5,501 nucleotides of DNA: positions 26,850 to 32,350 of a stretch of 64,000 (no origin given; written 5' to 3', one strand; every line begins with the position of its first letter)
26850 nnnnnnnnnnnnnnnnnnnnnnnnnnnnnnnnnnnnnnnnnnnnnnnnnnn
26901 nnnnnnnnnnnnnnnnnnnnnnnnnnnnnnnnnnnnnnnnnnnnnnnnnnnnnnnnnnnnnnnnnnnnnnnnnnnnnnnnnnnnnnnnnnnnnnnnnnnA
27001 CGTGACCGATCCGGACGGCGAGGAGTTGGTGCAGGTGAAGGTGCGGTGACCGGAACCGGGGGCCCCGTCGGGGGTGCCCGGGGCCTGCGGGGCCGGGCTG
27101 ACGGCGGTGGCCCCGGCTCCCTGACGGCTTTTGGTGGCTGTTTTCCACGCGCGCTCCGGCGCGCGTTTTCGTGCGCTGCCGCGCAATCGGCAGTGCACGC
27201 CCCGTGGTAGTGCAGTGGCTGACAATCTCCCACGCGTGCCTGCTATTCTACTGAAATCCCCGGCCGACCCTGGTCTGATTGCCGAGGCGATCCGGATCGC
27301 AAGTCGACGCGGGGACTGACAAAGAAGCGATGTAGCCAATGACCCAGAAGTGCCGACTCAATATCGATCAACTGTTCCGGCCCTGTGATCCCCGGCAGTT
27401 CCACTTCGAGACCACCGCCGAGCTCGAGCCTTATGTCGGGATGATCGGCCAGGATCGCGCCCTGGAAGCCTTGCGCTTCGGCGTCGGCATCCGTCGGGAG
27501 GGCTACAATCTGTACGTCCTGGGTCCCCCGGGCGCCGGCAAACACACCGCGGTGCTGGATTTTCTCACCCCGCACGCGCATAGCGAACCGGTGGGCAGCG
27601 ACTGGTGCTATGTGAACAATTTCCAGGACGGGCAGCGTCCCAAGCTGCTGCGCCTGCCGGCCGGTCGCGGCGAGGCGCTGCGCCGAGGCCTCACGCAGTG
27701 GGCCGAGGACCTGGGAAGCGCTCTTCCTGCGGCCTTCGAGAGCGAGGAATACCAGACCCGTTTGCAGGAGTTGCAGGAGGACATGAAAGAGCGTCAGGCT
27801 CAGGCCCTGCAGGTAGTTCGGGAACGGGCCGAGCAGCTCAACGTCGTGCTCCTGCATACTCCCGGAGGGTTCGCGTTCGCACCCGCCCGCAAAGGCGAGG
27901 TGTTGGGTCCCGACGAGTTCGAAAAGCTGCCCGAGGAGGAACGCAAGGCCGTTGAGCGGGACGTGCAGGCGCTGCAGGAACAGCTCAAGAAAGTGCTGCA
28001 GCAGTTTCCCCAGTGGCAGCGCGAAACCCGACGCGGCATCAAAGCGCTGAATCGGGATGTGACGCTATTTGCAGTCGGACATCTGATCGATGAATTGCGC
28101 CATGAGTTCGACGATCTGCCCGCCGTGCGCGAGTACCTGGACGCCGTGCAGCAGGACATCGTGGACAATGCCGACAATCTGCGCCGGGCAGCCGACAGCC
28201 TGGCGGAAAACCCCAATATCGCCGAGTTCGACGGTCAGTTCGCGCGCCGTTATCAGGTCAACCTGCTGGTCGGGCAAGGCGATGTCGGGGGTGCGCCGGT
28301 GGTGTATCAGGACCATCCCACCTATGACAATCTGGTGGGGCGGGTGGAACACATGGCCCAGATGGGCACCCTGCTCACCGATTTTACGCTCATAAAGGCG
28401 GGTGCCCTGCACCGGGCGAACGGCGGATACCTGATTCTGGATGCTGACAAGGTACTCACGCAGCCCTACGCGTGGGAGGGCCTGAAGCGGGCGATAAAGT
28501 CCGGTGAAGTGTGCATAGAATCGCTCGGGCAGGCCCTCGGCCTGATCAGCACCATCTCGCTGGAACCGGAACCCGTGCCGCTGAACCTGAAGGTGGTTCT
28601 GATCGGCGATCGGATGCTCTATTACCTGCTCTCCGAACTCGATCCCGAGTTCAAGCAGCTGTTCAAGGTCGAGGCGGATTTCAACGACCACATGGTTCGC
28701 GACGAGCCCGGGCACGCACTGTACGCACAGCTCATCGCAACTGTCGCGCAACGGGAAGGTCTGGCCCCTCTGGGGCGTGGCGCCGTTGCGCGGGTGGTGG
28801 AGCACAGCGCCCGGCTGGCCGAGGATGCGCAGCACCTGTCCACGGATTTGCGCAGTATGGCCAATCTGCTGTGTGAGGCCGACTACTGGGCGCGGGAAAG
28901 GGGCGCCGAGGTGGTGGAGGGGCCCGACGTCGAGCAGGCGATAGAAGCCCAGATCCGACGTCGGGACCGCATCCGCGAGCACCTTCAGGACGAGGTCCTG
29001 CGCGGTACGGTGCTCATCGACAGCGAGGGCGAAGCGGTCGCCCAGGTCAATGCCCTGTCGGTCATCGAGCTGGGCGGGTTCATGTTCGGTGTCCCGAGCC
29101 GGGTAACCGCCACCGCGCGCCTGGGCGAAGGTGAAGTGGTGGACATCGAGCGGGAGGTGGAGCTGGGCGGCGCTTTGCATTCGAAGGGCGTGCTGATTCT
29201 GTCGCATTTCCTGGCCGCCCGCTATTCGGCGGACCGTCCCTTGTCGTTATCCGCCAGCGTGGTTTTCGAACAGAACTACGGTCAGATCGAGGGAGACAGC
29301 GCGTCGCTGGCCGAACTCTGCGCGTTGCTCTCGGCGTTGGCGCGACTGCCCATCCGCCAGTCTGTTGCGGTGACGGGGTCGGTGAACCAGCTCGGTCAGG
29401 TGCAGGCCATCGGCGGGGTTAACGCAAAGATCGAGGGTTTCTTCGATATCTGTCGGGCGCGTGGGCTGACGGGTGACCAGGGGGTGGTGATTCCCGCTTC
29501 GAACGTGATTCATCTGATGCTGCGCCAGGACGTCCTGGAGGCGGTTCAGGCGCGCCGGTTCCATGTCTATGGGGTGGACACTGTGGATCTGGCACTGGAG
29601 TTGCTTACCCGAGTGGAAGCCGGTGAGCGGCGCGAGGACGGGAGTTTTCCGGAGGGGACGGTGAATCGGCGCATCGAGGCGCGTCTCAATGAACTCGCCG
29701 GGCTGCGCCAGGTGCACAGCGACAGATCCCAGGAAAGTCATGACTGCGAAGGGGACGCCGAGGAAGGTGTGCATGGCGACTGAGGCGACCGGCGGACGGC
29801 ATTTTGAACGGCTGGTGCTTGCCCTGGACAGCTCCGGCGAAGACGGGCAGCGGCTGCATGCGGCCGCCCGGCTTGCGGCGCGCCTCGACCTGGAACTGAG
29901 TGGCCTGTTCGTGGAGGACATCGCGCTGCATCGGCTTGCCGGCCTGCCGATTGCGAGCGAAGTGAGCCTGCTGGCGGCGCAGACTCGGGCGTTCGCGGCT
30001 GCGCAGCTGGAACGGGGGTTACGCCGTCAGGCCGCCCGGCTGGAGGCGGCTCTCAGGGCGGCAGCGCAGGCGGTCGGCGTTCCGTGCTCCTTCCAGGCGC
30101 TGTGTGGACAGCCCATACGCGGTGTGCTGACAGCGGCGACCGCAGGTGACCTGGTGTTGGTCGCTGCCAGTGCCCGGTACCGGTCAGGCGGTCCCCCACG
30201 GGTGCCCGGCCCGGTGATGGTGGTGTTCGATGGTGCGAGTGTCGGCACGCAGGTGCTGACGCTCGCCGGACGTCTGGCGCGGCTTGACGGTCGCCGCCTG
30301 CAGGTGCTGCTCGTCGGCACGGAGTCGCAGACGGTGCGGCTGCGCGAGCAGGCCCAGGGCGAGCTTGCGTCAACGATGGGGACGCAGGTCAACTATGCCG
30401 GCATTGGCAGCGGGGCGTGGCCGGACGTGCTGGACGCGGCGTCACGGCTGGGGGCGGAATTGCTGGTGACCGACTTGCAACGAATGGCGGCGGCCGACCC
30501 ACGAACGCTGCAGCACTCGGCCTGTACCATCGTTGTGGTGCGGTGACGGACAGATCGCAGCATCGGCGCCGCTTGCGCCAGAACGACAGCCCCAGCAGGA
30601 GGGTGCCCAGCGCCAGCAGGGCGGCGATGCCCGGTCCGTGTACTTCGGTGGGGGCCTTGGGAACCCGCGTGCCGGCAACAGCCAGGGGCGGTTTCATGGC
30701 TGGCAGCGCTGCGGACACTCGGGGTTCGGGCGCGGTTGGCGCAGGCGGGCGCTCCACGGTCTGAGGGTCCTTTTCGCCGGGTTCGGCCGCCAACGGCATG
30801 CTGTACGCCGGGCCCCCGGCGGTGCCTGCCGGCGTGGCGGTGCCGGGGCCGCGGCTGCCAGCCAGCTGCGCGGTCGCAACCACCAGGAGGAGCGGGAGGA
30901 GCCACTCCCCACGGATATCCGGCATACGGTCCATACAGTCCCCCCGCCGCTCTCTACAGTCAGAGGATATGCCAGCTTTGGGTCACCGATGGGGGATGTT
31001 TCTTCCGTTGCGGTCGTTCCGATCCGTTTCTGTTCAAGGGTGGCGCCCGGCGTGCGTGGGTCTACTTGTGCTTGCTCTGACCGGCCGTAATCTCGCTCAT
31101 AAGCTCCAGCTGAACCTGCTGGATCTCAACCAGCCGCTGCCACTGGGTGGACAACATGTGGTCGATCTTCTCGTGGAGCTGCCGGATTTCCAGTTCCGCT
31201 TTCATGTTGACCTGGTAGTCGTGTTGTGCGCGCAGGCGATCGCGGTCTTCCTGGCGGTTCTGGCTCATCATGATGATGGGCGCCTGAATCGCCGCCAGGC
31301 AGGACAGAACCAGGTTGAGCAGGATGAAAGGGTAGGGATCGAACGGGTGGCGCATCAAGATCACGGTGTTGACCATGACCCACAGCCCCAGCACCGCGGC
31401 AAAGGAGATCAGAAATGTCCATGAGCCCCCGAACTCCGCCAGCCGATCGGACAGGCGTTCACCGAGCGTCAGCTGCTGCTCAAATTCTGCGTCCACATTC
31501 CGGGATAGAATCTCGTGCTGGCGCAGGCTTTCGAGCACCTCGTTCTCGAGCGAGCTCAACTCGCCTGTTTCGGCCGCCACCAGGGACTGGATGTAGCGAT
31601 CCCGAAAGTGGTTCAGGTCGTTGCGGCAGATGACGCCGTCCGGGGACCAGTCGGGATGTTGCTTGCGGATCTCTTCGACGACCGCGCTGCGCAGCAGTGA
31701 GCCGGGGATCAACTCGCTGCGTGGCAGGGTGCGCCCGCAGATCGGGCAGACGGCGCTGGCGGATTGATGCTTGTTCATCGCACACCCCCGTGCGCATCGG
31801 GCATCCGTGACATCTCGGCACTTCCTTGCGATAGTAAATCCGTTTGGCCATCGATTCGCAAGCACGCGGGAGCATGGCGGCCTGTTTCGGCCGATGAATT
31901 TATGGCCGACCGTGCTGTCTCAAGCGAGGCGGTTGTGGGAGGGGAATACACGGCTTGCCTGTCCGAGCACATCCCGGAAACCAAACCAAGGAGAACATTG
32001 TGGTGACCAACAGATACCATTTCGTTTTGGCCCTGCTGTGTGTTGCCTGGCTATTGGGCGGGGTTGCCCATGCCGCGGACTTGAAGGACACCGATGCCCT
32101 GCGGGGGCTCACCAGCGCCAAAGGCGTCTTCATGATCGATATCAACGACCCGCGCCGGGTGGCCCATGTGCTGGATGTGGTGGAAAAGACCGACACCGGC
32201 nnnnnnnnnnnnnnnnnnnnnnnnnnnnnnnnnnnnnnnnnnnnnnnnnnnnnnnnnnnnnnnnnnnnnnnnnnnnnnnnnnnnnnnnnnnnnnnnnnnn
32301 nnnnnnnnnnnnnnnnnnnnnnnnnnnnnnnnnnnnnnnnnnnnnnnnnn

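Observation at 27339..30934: AsrA-like AAA+/Lon protease translationally coupled to a USP-like protein, with a convergent secreted-protein ORF overlapping the 3' end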

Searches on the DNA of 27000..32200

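Call 34: search_rna_families(source=window, start=27000, end=32200, threshold=evalue, max_evalue=1)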
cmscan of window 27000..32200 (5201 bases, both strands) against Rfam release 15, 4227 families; matches with E-value up to 1: 1.
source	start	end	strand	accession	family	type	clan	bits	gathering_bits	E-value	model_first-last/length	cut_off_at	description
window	27891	27957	+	RF01121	sR38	Gene; snRNA; snoRNA; CD-box;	-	19.5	50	0.28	1-59/59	no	Small nucleolar RNA sR38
